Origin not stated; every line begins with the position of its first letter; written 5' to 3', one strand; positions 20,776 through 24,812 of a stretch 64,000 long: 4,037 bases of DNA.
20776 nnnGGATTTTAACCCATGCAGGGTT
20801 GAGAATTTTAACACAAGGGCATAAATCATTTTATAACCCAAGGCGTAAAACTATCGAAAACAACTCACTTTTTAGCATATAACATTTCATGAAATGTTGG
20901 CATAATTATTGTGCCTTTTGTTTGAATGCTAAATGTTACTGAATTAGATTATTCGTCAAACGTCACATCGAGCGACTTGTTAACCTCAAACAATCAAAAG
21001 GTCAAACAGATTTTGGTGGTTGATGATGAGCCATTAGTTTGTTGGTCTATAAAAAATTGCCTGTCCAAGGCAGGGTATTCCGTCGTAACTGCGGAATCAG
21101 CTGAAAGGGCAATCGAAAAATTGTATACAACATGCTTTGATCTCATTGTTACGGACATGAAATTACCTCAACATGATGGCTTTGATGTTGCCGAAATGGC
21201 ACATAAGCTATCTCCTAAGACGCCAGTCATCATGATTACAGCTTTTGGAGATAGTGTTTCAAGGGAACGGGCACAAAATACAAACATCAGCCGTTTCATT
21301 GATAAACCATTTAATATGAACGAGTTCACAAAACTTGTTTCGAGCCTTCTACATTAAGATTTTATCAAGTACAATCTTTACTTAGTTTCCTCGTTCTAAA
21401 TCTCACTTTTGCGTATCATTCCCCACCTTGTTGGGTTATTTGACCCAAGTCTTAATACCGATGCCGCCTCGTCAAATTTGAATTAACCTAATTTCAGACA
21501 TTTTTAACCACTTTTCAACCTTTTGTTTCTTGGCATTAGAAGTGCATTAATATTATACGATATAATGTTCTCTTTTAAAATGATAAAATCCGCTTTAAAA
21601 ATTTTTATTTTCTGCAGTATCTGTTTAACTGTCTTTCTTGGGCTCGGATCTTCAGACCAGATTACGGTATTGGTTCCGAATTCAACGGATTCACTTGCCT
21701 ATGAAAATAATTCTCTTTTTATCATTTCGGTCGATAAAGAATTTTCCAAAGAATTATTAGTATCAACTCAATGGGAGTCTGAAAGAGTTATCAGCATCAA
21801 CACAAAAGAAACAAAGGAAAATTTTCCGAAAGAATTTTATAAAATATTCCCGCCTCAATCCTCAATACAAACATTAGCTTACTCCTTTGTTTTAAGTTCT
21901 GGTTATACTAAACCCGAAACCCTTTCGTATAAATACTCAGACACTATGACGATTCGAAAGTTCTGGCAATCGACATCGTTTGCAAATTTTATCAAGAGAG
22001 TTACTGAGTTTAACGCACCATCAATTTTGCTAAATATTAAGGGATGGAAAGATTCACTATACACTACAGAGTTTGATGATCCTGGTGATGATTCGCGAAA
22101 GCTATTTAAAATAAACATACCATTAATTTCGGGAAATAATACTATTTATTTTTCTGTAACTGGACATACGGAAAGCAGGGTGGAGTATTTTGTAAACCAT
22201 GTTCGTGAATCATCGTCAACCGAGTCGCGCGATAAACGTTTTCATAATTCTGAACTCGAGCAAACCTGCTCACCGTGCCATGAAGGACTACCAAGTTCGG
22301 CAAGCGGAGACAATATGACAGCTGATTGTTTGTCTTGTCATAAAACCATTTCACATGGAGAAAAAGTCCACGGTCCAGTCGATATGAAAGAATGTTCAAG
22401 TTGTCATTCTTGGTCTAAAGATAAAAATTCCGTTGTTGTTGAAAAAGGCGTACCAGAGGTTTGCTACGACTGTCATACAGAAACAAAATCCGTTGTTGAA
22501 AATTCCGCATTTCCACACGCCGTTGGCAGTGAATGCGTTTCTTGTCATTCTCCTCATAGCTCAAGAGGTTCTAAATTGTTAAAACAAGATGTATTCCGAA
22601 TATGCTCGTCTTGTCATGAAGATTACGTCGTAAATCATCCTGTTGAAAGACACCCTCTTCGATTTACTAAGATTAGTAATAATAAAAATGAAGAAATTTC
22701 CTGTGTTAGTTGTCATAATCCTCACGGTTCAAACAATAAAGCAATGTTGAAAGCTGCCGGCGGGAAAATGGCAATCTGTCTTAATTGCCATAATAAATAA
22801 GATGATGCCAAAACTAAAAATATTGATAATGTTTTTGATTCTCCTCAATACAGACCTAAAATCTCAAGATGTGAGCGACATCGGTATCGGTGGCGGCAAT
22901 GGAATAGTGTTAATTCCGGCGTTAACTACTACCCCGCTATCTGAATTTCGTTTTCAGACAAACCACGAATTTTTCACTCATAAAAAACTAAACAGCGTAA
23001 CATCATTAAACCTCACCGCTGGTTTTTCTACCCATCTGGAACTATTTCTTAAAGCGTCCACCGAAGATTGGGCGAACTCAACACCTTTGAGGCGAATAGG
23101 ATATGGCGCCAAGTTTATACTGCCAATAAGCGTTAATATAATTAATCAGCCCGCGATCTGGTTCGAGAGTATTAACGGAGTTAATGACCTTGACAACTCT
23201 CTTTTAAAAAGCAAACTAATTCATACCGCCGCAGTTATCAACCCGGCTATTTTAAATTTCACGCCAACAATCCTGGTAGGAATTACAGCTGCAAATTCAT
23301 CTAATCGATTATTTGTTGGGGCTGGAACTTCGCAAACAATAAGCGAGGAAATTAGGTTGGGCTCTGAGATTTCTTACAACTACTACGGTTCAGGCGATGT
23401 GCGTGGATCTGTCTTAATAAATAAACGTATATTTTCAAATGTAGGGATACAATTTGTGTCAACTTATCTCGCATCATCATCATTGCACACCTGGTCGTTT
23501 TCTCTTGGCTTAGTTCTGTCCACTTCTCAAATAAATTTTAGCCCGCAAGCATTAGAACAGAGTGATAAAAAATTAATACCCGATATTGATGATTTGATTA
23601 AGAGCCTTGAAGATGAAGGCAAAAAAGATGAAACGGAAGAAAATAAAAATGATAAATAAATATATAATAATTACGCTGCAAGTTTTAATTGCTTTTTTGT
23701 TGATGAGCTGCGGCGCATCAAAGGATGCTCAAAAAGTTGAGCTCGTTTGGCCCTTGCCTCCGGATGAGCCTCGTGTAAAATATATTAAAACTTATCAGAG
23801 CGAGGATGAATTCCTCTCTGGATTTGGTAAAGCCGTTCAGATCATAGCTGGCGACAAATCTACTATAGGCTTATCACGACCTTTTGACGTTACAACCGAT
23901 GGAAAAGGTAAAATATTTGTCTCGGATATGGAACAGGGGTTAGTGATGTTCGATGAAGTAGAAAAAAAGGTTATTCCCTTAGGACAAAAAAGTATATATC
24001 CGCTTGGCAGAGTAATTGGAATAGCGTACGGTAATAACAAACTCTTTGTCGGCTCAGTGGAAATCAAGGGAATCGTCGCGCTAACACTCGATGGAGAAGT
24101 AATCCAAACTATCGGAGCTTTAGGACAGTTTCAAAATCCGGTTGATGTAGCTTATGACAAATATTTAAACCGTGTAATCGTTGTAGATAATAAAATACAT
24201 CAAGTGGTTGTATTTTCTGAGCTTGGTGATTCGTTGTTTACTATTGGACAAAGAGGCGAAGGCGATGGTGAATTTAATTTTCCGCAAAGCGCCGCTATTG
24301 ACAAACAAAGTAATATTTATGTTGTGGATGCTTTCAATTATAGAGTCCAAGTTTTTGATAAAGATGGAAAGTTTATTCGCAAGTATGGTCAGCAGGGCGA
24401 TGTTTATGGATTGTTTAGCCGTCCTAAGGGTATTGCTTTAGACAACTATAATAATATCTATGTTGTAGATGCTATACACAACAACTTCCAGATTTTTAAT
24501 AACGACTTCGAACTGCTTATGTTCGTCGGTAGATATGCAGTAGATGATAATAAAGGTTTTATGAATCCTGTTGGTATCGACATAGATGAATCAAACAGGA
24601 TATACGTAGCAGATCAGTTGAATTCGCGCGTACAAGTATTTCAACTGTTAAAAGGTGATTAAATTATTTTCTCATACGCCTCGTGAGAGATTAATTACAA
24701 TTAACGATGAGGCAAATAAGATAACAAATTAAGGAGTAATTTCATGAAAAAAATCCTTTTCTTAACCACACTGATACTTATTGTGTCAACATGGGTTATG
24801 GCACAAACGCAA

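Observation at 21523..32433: Porin-cytochrome-like gene cluster: three multiheme cytochromes (8, 4 and about 10 hemes) interleaved with outer-membrane barrel candidates and a PMT-like membrane protein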

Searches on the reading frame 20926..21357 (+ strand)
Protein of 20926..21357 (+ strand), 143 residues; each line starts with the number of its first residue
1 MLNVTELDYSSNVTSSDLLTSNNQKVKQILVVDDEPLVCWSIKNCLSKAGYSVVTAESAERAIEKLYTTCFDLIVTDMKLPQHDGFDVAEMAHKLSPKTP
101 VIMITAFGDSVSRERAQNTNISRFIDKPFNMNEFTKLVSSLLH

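Call 71: search_protein_families(library=pfam, proteins=[window:20926-21357:+], max_evalue=1)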
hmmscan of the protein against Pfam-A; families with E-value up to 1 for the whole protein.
window:20926-21357:+ (143 aa): 5 families
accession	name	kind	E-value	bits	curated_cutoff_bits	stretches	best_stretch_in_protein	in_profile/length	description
PF00072.30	Response_reg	-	1.8e-26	92.9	30.2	1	29-138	1-110/111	Response regulator receiver domain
PF23198.2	PDE8A_N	-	2.2e-06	28.1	29.6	1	20-106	4-91/147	PDE8A-like, N-terminal domain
PF18428.7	BRCT_3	-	0.016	15.6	26.1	1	28-82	7-60/102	BRCA1 C Terminus (BRCT) domain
PF06880.16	DUF1262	-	0.079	13.8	27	1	48-114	4-71/100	Protein of unknown function (DUF1262)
PF03698.18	UPF0180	-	0.19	12.3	25.4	0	42-59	12-29/77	Uncharacterised protein family (UPF0180)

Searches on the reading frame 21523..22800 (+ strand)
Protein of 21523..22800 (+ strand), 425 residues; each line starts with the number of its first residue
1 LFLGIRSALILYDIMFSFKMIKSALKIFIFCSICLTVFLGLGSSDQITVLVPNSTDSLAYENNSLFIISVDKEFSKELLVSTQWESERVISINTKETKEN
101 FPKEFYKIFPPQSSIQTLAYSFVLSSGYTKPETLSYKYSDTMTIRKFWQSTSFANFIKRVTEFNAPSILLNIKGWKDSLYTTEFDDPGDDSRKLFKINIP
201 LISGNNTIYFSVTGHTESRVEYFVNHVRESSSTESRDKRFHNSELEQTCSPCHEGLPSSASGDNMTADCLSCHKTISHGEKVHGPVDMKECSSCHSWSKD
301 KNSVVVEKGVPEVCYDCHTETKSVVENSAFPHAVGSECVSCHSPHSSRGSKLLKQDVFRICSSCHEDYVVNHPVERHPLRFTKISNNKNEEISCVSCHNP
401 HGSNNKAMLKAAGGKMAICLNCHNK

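Call 3: search_protein_families(library=pfam, proteins=[window:21523-22800:+], max_evalue=0.1)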
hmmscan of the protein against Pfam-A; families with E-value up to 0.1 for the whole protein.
window:21523-22800:+ (425 aa): 5 families
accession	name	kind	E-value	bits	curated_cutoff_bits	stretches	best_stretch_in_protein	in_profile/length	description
PF09699.15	Paired_CXXCH_1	-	4.1e-29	100.4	20.6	3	334-367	6-38/41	Doubled CXXCH motif (Paired_CXXCH_1)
PF14537.11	Cytochrom_c3_2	-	6.5e-11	43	25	3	334-424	5-79/79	Cytochrome c3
PF14522.11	Cytochrome_C7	-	1.5e-07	31.6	24.8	3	287-343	12-67/67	Cytochrome c7 and related cytochrome c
PF02085.21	Cytochrom_CIII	-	6.8e-06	26.8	22.9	1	329-423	22-101/101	Class III cytochrome C family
PF22113.1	Mtrc-MtrF_II-IV_dom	-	9.9e-05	22.4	30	1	247-403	7-168/176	Outer membrane cytochrome MtrC/MtrF-like, domains II/IV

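Call 4: search_protein_families(library=ncbifam, proteins=[window:21523-22800:+], max_evalue=0.1)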
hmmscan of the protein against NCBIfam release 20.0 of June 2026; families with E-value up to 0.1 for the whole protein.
window:21523-22800:+ (425 aa): 11 families
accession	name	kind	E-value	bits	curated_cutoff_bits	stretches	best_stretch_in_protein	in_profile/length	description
TIGR01905.1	paired_CXXCH_1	subfamily_domain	3.7e-25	87.6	25.2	3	335-367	6-38/41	doubled CXXCH domain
TIGR03508.1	decahem_SO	subfamily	1.2e-19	70.8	192.2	1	261-425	65-221/258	DmsE family decaheme c-type cytochrome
NF041028.1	decahem_GSU2203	exception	2.3e-15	56.6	325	1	247-424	37-208/317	GSU2203 family decaheme c-type cytochrome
NF045713.1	CxxCH_16_HmcA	equivalog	7.3e-08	31.4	400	1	246-367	132-254/541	sulfate respiration complex hexadecaheme cytochrome HmcA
NF047727.1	4hemeCytCCctA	equivalog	2.5e-07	30.8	180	2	237-298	30-90/109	tetraheme c-type cytochrome CctA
NF045722.1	c3_cytochr_TmcA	equivalog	3.5e-07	30.1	114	2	267-322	58-114/125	acidic tetraheme cytochrome c3 TmcA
TIGR03146.1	cyt_nit_nrfB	equivalog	5.4e-06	26.8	166.6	2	390-424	108-142/145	cytochrome c nitrite reductase pentaheme subunit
TIGR03153.1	cytochr_NrfH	equivalog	5.6e-06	26.4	134.2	2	308-424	25-134/138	cytochrome c nitrite reductase small subunit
NF008659.0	PRK11659.1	equivalog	0.00021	21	184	1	390-424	134-168/188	cytochrome c nitrite reductase pentaheme subunit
NF040967.1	cytc_ExtN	equivalog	0.00045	19.2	200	1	282-346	176-235/415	selenite/tellurite reduction operon c-type cytochrome ExtN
NF040968.1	FeS_ExtO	equivalog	0.00067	18.6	200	1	282-345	176-234/416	selenite/tellurite reduction operon b-type cytochrome iron-sulfur cluster-binding subunit ExtO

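Call 7: search_solved_structures(query=window:21523-22800:+, max_evalue=1, show_alignments=2)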
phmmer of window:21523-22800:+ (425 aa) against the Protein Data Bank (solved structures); distinct sequences matched with E-value up to 1: 15.
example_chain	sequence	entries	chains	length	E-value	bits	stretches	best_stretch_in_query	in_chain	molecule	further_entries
6r2q_A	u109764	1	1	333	2.6e-13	52.7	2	308-406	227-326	Cystathionine beta-synthase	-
8rv0_Y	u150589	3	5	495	0.00065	21.8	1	312-369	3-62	Octaheme cytochrome c nitrite reductase | Octaheme nitrite c cytochrome c reductase | Octaheme nitrite reductase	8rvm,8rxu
1m1p_A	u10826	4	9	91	0.0018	20.3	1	247-322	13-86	Small tetraheme cytochrome c | Periplasmic tetraheme cytochrome c CctA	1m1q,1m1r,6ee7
9yuq_N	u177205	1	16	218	0.004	19.2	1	384-425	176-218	Putative multiheme cytochrome c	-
28pb_A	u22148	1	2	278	0.015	17.3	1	248-405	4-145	Cytochrome c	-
2ozy_A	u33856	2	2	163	0.028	16.4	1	267-322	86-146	Cytochrome c-type protein nrfB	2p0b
6hr0_A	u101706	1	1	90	0.054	15.4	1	248-317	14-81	Cytochrome C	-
2k3v_A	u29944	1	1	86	0.13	14.2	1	286-367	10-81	Tetraheme cytochrome c-type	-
1p2e_A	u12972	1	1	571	0.26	13.2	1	327-403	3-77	flavocytochrome c3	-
6qvm_A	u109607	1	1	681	0.38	12.6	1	283-366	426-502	Multiheme cytochrome cf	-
1p2h_A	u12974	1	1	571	0.39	12.6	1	327-403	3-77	flavocytochrome c3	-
1kwj_A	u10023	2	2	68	0.68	11.8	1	237-278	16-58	cytochrome c7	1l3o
7tfs_A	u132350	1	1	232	0.68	11.8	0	391-425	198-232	Cytochrome c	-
1ehj_A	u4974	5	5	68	0.69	11.8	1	238-278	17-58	CYTOCHROME C7 | CYTOCHROME C551.5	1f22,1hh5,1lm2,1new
2j7a_C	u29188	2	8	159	0.99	11.3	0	361-421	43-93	CYTOCHROME C QUINOL DEHYDROGENASE NRFH | NAPC/NIRT CYTOCHROME C FAMILY PROTEIN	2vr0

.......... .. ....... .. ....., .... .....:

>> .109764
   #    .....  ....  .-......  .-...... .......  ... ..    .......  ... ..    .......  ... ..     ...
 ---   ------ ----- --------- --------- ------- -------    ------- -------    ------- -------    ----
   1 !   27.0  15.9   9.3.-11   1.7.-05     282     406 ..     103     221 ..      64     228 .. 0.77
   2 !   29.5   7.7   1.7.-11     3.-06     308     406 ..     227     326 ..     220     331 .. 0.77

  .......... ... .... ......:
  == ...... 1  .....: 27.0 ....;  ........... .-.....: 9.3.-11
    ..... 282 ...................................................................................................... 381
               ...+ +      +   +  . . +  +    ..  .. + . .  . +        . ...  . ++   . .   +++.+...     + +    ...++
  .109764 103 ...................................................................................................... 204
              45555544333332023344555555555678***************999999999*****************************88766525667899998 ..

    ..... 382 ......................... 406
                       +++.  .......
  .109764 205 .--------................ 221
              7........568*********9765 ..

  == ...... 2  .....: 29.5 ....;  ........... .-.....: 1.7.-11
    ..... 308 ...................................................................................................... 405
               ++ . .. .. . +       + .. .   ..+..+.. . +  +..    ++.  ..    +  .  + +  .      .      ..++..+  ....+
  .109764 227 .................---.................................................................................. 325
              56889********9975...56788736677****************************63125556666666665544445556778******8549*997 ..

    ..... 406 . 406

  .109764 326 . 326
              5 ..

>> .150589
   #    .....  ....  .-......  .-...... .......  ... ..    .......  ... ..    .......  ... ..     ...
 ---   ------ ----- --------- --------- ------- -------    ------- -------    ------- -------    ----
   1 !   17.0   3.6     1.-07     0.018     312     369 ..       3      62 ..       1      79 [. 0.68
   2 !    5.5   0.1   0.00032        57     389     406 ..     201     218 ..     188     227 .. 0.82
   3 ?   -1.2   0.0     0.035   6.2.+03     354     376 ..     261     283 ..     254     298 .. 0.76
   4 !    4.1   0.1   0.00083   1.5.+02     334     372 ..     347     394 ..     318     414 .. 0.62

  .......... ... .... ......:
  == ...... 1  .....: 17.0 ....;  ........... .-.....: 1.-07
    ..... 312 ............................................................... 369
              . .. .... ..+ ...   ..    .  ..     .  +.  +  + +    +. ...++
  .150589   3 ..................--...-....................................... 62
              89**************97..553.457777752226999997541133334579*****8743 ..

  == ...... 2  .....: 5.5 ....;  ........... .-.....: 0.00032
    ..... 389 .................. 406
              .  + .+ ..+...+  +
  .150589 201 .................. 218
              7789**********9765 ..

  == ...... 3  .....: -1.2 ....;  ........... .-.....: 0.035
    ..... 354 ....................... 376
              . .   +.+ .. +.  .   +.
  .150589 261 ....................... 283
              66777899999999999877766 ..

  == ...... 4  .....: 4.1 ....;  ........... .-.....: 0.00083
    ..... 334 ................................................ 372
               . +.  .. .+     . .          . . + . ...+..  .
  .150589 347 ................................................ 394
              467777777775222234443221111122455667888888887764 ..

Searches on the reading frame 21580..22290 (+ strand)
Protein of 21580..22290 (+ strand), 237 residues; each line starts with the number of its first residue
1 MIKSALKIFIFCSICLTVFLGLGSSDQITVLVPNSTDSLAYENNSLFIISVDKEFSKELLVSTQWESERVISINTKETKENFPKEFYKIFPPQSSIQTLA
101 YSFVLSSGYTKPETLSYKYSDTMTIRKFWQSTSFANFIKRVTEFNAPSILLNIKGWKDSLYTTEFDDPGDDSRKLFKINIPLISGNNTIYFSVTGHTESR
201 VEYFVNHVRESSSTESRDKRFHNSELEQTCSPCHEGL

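Call 71: search_protein_families(library=pfam, proteins=[window:21580-22290:+], max_evalue=1)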
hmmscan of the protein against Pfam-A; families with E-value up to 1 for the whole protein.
window:21580-22290:+ (237 aa): 0 families

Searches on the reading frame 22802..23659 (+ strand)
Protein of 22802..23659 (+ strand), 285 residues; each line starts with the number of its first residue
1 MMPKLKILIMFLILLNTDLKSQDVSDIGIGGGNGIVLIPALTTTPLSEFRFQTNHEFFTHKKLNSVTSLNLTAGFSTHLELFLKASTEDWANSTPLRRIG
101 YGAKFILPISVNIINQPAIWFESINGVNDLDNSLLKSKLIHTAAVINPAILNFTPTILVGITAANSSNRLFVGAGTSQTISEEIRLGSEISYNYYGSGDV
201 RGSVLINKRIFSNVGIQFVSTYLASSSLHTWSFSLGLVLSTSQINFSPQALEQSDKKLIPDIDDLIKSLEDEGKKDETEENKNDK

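Call 3: search_protein_families(library=pfam, proteins=[window:22802-23659:+], max_evalue=0.1)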
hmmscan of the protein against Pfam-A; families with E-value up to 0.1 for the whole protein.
window:22802-23659:+ (285 aa): 0 families

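Call 4: search_protein_families(library=ncbifam, proteins=[window:22802-23659:+], max_evalue=0.1)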
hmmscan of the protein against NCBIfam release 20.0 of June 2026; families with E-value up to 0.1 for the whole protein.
window:22802-23659:+ (285 aa): 1 family
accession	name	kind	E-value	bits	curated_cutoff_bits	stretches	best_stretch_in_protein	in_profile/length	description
NF004751.0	PRK06080.1-3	equivalog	0.042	13.4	264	1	134-236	84-184/296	1,4-dihydroxy-2-naphthoate polyprenyltransferase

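Call 69: search_solved_structures(query=A5, max_evalue=10, show_alignments=0)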
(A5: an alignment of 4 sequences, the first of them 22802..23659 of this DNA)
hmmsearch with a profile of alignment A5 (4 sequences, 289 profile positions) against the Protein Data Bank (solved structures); distinct sequences matched with E-value up to 10: 0.

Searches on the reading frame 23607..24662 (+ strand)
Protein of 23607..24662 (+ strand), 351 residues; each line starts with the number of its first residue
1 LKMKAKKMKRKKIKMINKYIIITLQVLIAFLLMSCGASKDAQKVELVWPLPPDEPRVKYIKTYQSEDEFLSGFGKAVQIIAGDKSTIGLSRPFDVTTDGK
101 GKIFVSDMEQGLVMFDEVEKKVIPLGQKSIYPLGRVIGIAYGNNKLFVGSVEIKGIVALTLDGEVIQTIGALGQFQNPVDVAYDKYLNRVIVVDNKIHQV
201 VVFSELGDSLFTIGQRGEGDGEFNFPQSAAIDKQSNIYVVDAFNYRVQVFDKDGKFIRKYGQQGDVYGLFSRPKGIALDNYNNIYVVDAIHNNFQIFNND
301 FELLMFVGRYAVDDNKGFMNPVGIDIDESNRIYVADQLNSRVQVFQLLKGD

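Call 3: search_protein_families(library=pfam, proteins=[window:23607-24662:+], max_evalue=0.1)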
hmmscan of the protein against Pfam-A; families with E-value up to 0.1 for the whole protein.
window:23607-24662:+ (351 aa): 6 families
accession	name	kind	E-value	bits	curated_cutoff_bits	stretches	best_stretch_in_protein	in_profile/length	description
PF01436.27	NHL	-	6.3e-21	73.7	20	4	318-345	1-28/28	NHL repeat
PF17170.10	DUF5128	-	2.6e-13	50.3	22.9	2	188-244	54-111/321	6-bladed beta-propeller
PF06739.17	SBBP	-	2.6e-06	27.7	20.5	0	273-287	15-29/38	Beta-propeller repeat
PF06977.17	SdiA-regulated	-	2.5e-05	24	21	0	144-203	35-92/249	SdiA-regulated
PF25021.1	TEN_NHL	-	0.0014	18.1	27.1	0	271-289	142-160/357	Teneurin NHL domain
PF08450.18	SGL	-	0.046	13.8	26.3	0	224-260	184-220/246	SMP-30/Gluconolactonase/LRE-like region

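Call 4: search_protein_families(library=ncbifam, proteins=[window:23607-24662:+], max_evalue=0.1)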
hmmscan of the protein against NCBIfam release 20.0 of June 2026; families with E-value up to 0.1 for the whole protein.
window:23607-24662:+ (351 aa): 5 families
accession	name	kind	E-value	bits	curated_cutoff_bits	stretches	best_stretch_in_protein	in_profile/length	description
NF035926.1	scyF_NHL_VPEP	equivalog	1.8e-37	129.4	350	2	143-263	162-286/376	scytonemin biosynthesis PEP-CTERM protein ScyF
NF047780.1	LIC12708_fam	subfamily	4.9e-06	25.7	150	2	198-260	156-220/391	LIC_12708 family protein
NF033206.1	ScyE_fam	subfamily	9.2e-05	22.1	80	0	226-287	255-318/333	ScyD/ScyE family protein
TIGR02604.1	Piru_Ver_Nterm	subfamily_domain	0.013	14.9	122.2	0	319-339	14-34/367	PVC-type heme-binding CxxCH protein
NF047521.1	LIC_11904_fam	equivalog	0.014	13.9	400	1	137-215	176-251/398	LIC_11904 family protein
